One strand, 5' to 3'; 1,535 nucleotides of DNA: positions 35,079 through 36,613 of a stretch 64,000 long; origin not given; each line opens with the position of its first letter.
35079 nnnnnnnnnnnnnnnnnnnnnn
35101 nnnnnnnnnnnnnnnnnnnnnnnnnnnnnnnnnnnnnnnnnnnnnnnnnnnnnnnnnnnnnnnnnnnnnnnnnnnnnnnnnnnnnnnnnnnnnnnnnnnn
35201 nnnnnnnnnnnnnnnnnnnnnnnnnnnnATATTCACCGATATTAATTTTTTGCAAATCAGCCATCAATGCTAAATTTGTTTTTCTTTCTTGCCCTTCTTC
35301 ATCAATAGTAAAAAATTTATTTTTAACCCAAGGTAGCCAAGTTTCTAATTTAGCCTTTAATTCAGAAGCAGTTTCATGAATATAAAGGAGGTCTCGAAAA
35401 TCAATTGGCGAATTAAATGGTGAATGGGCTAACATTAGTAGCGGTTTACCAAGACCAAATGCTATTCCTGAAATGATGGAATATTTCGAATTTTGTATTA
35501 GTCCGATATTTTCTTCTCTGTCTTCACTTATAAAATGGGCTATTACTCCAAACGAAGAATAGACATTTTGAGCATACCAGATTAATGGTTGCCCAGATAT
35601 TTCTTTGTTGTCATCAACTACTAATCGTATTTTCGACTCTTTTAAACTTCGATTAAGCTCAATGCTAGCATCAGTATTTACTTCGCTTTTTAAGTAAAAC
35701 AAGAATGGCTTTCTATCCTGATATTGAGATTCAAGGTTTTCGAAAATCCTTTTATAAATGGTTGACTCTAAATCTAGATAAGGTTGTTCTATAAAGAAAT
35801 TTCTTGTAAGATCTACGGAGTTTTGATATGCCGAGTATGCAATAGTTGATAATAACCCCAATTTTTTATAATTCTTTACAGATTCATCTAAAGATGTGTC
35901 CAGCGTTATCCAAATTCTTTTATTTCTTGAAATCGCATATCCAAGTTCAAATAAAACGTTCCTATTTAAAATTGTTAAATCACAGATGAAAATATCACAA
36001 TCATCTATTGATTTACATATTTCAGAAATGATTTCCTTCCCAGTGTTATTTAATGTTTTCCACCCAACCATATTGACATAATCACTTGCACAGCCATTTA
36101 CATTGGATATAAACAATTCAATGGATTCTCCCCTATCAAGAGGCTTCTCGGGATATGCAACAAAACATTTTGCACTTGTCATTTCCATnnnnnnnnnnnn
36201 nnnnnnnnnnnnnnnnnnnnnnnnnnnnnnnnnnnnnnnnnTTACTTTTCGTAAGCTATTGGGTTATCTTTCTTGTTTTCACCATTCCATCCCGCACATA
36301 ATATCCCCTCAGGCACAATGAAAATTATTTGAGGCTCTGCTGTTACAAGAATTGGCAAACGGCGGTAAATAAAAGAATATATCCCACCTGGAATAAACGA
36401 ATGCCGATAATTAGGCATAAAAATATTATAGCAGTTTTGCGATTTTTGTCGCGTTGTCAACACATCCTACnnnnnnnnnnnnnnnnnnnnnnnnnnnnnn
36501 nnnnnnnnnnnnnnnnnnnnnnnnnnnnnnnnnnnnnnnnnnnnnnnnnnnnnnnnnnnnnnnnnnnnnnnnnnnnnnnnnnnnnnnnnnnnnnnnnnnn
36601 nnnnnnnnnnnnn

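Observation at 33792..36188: Tandem TIR-like (Cap12/Pycsar-type) domains fused to a P-loop NTPase: candidate undescribed anti-phage sensor-effector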

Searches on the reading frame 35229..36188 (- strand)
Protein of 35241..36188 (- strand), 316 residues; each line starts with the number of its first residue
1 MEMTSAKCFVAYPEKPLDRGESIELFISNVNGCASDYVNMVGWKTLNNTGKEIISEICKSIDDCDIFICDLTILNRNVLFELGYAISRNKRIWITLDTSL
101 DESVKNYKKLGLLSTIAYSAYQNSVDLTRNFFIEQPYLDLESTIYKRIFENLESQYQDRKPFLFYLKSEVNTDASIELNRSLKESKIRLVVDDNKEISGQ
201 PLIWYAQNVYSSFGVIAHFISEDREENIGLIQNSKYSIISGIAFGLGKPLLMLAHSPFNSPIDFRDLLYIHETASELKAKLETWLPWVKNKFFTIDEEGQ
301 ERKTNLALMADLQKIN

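Call 22: predict_structure(alignment_id=A2)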
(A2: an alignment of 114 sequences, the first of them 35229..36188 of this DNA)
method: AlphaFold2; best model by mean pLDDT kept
length: 320 residues; sequences in the alignment: 114
mean_pLDDT: 93.3   pTM: 0.91
mean pLDDT of the five models: 93.3, 92.5, 92.1, 91.8, 91.2
residues with pLDDT >= 90: 258; 70-90: 53; 50-70: 9; < 50: 0
segments of 3 or more residues with pLDDT < 50: none
pLDDT, mean of each block of 10 residues (from residue 1): 90 96 98 97 83 87 98 96 98 98 95 94 98 98 94 84 96 97 96 90 95 97 91 96 97 95 86 98 95 90 89 76
secondary structure, 60 per line:
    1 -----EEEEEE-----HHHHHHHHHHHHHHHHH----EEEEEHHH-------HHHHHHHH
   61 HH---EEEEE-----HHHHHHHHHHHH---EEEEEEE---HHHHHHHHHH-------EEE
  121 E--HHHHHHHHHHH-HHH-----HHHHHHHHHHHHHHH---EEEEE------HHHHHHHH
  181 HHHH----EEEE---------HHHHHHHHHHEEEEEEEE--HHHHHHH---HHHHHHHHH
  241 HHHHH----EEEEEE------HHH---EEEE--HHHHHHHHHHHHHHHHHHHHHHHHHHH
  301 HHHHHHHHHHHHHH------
elements in order: E6-11 H17-33 E38-42 H53-62 E66-70 H76-87 E91-97 H101-110 E118-121 H124-134 H144-158 E162-166 H173-184 E189-192 H202-211 E212-219 H222-228 H232-245 E250-255 E268-271 H274-314

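Call 24: fold_search(model_id=the predicted structure, library=pdb)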
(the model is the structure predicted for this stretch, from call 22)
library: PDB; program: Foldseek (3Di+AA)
matches with E <= 10: 1287; with E <= 0.001: 2
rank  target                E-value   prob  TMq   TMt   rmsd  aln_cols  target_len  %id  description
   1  7o62_D                6.7e-04  1.00  0.30  0.68   4.6       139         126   16  Crystal structure of a 2`-deoxyribosyltransferase from the psychrophilic bacterium Desulfotalea psychrophila. (released 2021-10-20)
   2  9emx_B                8.9e-04  1.00  0.26  0.50   8.3       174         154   12  Nucleoside 2'deoxyribosyltransferase from Chroococcidiopsis thermalis PCC 7203 Double Mutant Y7F A9S bound to Cordycep (released 2025-05-07)
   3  7dfv_B                1.1e-03  0.98  0.30  0.20  23.8       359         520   11  Cryo-EM structure of plant NLR RPP1 tetramer core part (released 2020-12-16)
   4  8rh3_D                1.1e-03  1.00  0.28  0.56   7.7       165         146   13  Nucleoside 2'deoxyribosyltransferase from Chroococcidiopsis thermalis PCC 7203 WT bound to Gemcitabine (released 2024-02-21)
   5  3ooj_G                1.2e-03  0.80  0.21  0.12  18.7       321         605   11  C1A mutant of E. coli GlmS in complex with glucose-6P and glutamate (released 2011-10-19)
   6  9lmq_B                2.1e-03  0.95  0.30  0.31  16.7       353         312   11  Cryo-EM structure of TIR-STING/c-di-GMP complex (released 2025-08-27)
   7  4njm_A                2.2e-03  0.63  0.19  0.20  20.1       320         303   11  Crystal Structure of phosphoglycerate bound 3-phosphoglycerate dehydrogenase in Entamoeba histolytica (released 2014-10-08)
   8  8rpt_B                2.4e-03  1.00  0.32  0.66   3.5       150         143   15  Crystal structure of human DNPH1 mutant- D80A (released 2024-11-20)
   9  7dnr_B                2.4e-03  0.66  0.20  0.18  19.4       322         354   10  Crystal Structure of Zn-bound SIS Domain of Glucosamine-6-P Synthase from E. coli (released 2021-12-15)
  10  8pqq_D                2.6e-03  1.00  0.25  0.49   3.0       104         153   16  Nucleoside 2'deoxyribosyltransferase from Chroococcidiopsis thermalis PCC 7203 E88Q Mutant bound to Clofarabine (released 2024-02-21)
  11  8qc0_A                2.7e-03  1.00  0.27  0.53   6.4       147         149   13  Nucleoside 2'deoxyribosyltransferase from Chroococcidiopsis thermalis PCC 7203 WT ribosylated (released 2024-02-21)
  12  8uu8_v                2.7e-03  0.72  0.23  0.19  19.3       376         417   11  Cryo-EM structure of the Listeria innocua 70S ribosome (head-swiveled) in complex with HflXr and pe/E-tRNA (structure  (released 2024-02-28)
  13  4njo_A                2.9e-03  0.57  0.19  0.20  20.4       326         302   11  crystal structure of cofactor(NAD+) bound 3-phosphoglycerate dehydrogenase in Entamoeba histolytica (released 2014-10-08)
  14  9lmq_D                3.4e-03  0.92  0.29  0.30  17.3       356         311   12  Cryo-EM structure of TIR-STING/c-di-GMP complex (released 2025-08-27)
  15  4nfy_A                4.0e-03  0.54  0.20  0.21  21.5       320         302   11  Crystal Structure of 3-phosphoglycerate Dehydrogenase from Entamoeba histolytica (released 2014-10-08)
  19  8rpt_A                5.7e-03  1.00  0.32  0.70   3.3       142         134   14  Crystal structure of human DNPH1 mutant- D80A (released 2024-11-20)
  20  4jen_B                5.7e-03  1.00  0.29  0.66   3.8       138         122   17  Structure of Clostridium botulinum CMP N-glycosidase, BcmB (released 2013-09-11)
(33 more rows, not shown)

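Call 33: find_homologous_proteins(query=window:35241-36188:-)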
Query window:35241-36188:- (316 aa): 19 proteins with E <= 0.001 among 1087 candidates.
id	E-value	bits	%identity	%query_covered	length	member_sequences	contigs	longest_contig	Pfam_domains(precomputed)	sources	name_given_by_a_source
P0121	3.3e-97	344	83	62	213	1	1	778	-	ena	-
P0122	7.4e-88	313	50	90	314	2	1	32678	-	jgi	jgi:hypothetical protein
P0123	1.8e-83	299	51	86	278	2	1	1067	PF05014.22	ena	-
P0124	1.2e-82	296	43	99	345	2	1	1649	-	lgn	-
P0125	6.5e-80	287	47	91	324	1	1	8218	-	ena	-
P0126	3.9e-76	275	46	93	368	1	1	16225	-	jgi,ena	-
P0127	5.5e-74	268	45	89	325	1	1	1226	-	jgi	jgi:hypothetical protein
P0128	6.2e-69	251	46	85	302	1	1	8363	-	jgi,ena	-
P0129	1.9e-68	249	48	80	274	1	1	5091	PF05014.22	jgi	jgi:hypothetical protein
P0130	3.0e-66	242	44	89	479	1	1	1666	PF05014.22,PF24389.2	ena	-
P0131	3.3e-63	232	41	83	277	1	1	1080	-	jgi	jgi:hypothetical protein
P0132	1.6e-60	223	41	90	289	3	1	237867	-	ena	-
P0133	7.9e-57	211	41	81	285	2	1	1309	PF05014.22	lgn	-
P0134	1.3e-53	201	48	64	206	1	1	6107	-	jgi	-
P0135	2.7e-52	196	38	97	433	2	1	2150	PF05014.22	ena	-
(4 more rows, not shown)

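Call 34: find_encoding_contigs(protein=P0132, flank=6000, max_places=1)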
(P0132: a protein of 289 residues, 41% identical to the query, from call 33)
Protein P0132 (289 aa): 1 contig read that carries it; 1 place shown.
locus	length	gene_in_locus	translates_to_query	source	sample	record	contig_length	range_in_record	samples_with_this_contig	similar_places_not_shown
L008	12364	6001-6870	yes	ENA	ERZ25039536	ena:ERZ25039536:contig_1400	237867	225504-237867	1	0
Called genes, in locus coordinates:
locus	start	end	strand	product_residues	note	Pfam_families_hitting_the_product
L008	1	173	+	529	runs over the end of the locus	PF00270:DEAD, PF04851:ResIII, PF18766:SWI2_SNF2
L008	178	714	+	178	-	PF08463:EcoEI_R_C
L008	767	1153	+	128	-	PF13366:PDDEXK_3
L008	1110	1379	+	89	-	-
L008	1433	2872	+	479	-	PF12161:HsdM_N, PF02384:N6_Mtase, PF01170:UPF0020 (faint), PF07669:Eco57I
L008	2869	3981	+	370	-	PF17761:DUF1016_N, PF06250:YhcG_C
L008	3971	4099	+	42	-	-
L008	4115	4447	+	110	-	-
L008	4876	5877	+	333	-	-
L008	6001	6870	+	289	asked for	-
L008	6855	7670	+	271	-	-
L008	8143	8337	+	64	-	-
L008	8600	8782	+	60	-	-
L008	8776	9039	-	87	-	-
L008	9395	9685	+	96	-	-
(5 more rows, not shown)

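Call 35: find_encoding_contigs(protein=P0122, flank=6000, max_places=1)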
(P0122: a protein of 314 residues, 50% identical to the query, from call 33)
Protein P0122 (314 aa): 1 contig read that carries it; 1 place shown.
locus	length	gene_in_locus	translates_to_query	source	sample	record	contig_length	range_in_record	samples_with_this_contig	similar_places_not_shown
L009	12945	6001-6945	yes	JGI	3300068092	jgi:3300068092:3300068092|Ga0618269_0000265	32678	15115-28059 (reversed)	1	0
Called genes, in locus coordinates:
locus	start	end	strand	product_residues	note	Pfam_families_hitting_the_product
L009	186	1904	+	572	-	PF02776:TPP_enzyme_N, PF00205:TPP_enzyme_M, PF02775:TPP_enzyme_C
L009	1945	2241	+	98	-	-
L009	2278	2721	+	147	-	PF21891:DUF6917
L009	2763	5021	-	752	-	-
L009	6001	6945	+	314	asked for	-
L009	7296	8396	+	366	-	-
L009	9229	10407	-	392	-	PF03601:Cons_hypoth698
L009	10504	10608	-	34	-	-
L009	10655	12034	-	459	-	PF07678:TED_complement, PF13243:SQHop_cyclase_C (faint), PF07677:A2M_recep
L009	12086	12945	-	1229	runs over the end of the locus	PF01835:MG2, PF17791:MG3 (weak), PF07703:A2M_BRD, PF00207:A2M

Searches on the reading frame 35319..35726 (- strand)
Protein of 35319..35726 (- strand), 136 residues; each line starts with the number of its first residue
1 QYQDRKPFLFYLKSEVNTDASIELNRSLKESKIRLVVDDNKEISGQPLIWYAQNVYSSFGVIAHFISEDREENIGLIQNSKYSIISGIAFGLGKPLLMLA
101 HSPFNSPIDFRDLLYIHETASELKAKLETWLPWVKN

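Call 45: search_solved_structures(query=A3, max_evalue=10, show_alignments=3)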
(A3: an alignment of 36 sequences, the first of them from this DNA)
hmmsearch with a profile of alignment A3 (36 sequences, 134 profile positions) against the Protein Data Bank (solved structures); distinct sequences matched with E-value up to 10: 1.
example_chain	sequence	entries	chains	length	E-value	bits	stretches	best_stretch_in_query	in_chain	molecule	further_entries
7lgm_A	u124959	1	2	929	1.5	12.1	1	61-94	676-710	Cyanophycin synthase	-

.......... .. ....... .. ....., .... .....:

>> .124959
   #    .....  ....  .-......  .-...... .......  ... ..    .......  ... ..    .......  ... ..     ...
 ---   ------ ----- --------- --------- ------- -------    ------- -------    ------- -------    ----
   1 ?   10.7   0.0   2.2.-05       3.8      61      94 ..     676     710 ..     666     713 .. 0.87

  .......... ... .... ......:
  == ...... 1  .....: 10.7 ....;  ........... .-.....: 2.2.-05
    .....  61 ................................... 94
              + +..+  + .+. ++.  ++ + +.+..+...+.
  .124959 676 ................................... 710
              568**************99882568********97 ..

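Call 46: search_protein_families(library=pfam, alignment_id=A3, max_evalue=1)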
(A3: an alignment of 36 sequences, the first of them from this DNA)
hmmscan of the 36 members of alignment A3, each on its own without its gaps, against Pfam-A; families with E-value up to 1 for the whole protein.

A. member 1, seq(136 aa): 0 families

B. families by the number of members that match (of 36 scanned): 16 families
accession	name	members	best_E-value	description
PF23661.1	SHMOOSE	1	0.067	SHMOOSE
PF12787.12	EcsC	1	0.067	EcsC protein family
PF00381.24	PTS-HPr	1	0.072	PTS HPr component phosphorylation site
PF04299.18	FMN_bind_2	1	0.072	Putative FMN-binding domain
PF05307.16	Bundlin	1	0.076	Bundlin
PF04584.19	Pox_A28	1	0.096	Poxvirus A28 family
PF06276.17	FhuF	1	0.11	Ferric iron reductase FhuF-like transporter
PF22326.1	MMS21_N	1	0.11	E3 SUMO-protein ligase MMS21, N-terminal domain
PF08668.18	HDOD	1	0.13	HDOD domain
PF18387.7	zf_C2H2_ZHX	1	0.15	Zinc-fingers and homeoboxes C2H2 finger domain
PF19291.4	TREH_N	1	0.16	Trehalase-like, N-terminal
PF06800.18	Sugar_transport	1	0.17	Sugar transport protein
PF12017.13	Tnp_P_element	1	0.17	Transposable element P transposase-like, HTH domain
PF19427.5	Insc_C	1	0.18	Protein inscuteable C-terminal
PF22521.2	HypF_C_2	1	0.19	Carbamoyltransferase, Kae1-like Domain, second subdomain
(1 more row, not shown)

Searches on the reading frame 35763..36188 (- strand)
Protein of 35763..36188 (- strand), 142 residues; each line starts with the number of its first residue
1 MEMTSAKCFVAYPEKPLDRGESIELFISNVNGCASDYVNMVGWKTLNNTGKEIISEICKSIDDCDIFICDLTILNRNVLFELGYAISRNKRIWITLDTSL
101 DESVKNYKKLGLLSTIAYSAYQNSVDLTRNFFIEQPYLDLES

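Call 98: search_protein_families(library=pfam, alignment_id=A7, max_evalue=1)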
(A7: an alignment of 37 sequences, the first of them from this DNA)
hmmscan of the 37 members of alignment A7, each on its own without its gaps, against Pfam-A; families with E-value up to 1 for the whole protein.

A. member 1, seq(142 aa): 2 families
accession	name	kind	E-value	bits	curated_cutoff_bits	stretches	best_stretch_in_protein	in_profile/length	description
PF05014.21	Nuc_deoxyrib_tr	-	0.00049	20.7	28.8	1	50-98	49-99/117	Nucleoside 2-deoxyribosyltransferase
PF10137.14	CAP12-PCTIR_TIR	-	0.035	14.5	24.7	1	75-91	76-92/119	CAP12/Pycsar effector protein, TIR domain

B. families by the number of members that match (of 37 scanned): 26 families (the first 25 are shown)
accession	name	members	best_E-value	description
PF05014.21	Nuc_deoxyrib_tr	37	8.1e-07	Nucleoside 2-deoxyribosyltransferase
PF10137.14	CAP12-PCTIR_TIR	33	0.00011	CAP12/Pycsar effector protein, TIR domain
PF13676.11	TIR_2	5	0.00069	TIR domain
PF11965.13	DUF3479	3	0.0044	Domain of unknown function (DUF3479)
PF14853.12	Fis1_TPR_C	2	0.0082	Fis1 C-terminal tetratricopeptide repeat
PF10554.14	Phage_ASH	1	0.012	Ash protein family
PF15891.11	Nuc_deoxyri_tr2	1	0.015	Nucleoside 2-deoxyribosyltransferase like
PF22610.1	CovS-like_HAMP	1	0.019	Histidine kinase, HAMP domain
PF01861.22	BpsA_C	1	0.045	Branched-chain polyamine synthase A C-terminal domain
PF19796.4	DUF6280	1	0.049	Family of unknown function (DUF6280)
PF24168.1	PB4_spike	1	0.062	Straight fiber protein PB4 spike domain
PF16013.10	DUF4781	1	0.073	Domain of unknown function (DUF4781)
PF25711.1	crAss_THB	1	0.076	Crassvirus tail hub protein B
PF18750.7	SNAD4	1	0.079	Secreted Novel AID/APOBEC-like Deaminase 4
PF20805.3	Integrin_A_Ig_2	1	0.087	Integrin alpha Ig-like domain 2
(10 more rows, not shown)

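Call 99: search_solved_structures(query=A7, max_evalue=10, show_alignments=0)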
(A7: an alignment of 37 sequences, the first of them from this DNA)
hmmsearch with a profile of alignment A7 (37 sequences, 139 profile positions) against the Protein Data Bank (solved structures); distinct sequences matched with E-value up to 10: 25.
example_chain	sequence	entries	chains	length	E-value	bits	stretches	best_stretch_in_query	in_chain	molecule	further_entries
8rpt_B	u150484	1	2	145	0.0016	21.6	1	48-94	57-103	2'-deoxynucleoside 5'-phosphate N-hydrolase 1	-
8rps_C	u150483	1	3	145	0.0042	20.3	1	48-94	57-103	2'-deoxynucleoside 5'-phosphate N-hydrolase 1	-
8qhr_A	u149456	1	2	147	0.0064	19.7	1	48-94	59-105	2'-deoxynucleoside 5'-phosphate N-hydrolase 1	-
8rqd_C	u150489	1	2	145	0.0065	19.7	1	49-94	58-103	2'-deoxynucleoside 5'-phosphate N-hydrolase 1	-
9da1_A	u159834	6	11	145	0.0065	19.6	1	49-94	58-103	5-hydroxymethyl-dUMP N-hydrolase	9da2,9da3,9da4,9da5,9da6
8os9_A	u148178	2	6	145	0.0065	19.6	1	49-94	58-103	2'-deoxynucleoside 5'-phosphate N-hydrolase 1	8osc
4p5e_A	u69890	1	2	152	0.0066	19.6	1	49-94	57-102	2'-deoxynucleoside 5'-phosphate N-hydrolase 1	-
9i3q_A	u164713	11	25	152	0.0067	19.6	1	49-94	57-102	5-hydroxymethyl-dUMP N-hydrolase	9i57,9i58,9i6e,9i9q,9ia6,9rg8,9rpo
8pqp_A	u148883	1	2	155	0.044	17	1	65-105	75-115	Nucleoside 2-deoxyribosyltransferase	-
4jen_A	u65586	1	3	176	0.046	16.9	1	56-126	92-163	CMP N-GLYCOSIDASE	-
9emw_A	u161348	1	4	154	0.05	16.8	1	66-105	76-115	Nucleoside 2-deoxyribosyltransferase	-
8qc0_A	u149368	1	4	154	0.05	16.8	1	66-105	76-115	Nucleoside 2-deoxyribosyltransferase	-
9emx_A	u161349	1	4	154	0.05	16.8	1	66-105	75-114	Nucleoside 2-deoxyribosyltransferase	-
8pqr_B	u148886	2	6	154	0.05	16.8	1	66-105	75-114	Nucleoside 2-deoxyribosyltransferase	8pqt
8rh3_A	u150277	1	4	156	0.051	16.8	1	66-105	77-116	Nucleoside 2-deoxyribosyltransferase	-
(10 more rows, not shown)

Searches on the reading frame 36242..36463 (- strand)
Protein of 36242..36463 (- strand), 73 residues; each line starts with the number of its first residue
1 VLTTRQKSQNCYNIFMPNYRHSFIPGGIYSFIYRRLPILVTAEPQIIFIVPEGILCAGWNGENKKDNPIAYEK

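Call 70: search_protein_families(library=pfam, proteins=[window:36242-36463:-], max_evalue=0.01)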
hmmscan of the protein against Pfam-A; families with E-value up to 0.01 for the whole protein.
window:36242-36463:- (73 aa): 0 families

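Call 71: search_protein_families(library=ncbifam, proteins=[window:36242-36463:-], max_evalue=0.01)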
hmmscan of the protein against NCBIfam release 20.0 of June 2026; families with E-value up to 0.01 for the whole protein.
window:36242-36463:- (73 aa): 0 families

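Call 89: search_dna_similar(query=window:36245-36463:-, collection=plasmids, mode=protein, max_evalue=1, max_rows=8)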
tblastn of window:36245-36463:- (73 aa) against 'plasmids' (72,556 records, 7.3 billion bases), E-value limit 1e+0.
Records with a match: 1; places in all: 1; records where one place covers at least 80% of the query: 0.
Best place of each record, by identity: <60% 1.
By first word of the organism name: Ensifer 1.
By predicted mobility (MOB-suite, as given by PLSDB): conjugative 1.
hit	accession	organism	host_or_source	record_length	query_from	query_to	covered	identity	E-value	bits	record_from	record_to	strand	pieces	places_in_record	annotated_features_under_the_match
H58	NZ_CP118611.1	Ensifer adhaerens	Pure isolate,Rhizosphere of Cyperus ...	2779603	17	59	59%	32.6%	2e-1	35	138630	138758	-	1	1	none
